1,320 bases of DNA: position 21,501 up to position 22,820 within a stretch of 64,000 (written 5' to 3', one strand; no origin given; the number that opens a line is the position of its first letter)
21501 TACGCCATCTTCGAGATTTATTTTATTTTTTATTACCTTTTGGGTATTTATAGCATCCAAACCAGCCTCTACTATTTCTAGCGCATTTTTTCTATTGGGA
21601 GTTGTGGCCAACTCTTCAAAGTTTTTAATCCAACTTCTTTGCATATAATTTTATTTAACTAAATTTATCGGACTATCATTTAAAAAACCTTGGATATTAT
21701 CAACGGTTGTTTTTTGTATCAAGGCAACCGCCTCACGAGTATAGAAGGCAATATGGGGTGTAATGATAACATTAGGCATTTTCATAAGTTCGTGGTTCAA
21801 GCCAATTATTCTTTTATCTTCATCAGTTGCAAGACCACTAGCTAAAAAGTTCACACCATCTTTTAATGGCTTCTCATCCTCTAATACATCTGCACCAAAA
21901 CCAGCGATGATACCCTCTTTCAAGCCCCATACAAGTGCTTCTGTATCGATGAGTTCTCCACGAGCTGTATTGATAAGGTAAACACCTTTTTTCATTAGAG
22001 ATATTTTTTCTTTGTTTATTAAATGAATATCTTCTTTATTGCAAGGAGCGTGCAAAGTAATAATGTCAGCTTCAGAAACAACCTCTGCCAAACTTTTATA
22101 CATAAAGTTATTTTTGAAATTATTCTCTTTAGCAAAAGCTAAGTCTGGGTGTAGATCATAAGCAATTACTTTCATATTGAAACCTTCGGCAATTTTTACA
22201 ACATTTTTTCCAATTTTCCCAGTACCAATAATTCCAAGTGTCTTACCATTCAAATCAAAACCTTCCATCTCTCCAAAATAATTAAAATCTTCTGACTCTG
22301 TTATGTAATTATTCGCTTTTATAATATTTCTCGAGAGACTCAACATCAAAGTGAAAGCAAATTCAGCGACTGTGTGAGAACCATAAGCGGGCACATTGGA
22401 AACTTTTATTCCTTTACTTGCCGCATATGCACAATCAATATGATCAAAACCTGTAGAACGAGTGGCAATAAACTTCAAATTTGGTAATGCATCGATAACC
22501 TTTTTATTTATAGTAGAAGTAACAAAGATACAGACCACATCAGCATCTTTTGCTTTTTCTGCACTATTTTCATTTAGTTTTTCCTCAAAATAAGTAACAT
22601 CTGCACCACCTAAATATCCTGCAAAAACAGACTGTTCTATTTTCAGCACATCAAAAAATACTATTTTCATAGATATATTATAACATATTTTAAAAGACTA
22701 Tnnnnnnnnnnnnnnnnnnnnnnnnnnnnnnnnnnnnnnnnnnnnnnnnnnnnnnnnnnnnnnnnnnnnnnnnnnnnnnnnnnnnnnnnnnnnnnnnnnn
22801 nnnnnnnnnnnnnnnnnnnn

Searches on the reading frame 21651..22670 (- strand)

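Call 5: search_protein_families(library=pfam, proteins=[window:21651-22670:-], max_evalue=0.1)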
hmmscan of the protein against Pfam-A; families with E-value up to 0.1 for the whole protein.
window:21651-22670:- (339 aa): 8 families
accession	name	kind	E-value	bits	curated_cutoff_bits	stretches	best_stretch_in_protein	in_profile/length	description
PF02826.25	2-Hacid_dh_C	-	1.1e-52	178.5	25.1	1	106-308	1-178/178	D-isomer specific 2-hydroxyacid dehydrogenase, NAD binding domain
PF00389.36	2-Hacid_dh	-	2.6e-32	111.7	24.6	1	21-338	18-133/134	D-isomer specific 2-hydroxyacid dehydrogenase, catalytic domain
PF03446.21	NAD_binding_2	-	9.1e-06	26.2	21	1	145-280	2-138/161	NAD binding domain of 6-phosphogluconate dehydrogenase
PF03807.23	F420_oxidored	-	1.7e-05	25.8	21.6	1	145-209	2-68/94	NADP oxidoreductase coenzyme F420-dependent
PF01262.27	AlaDh_PNT_C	-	2.2e-05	24.4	23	1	146-234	32-127/214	Alanine dehydrogenase/PNT, C-terminal domain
PF07991.19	KARI_N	-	0.00022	21.3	20.6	1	140-232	2-91/165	Acetohydroxy acid isomeroreductase, NADPH-binding domain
PF22660.2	RS_preATP-grasp-like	-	0.00087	20.1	27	1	143-207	2-69/98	Ribonucleotide synthetase preATP-grasp domain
PF00670.27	AdoHcyase_NAD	-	0.0027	18.3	27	1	140-236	21-110/162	S-adenosyl-L-homocysteine hydrolase, NAD binding domain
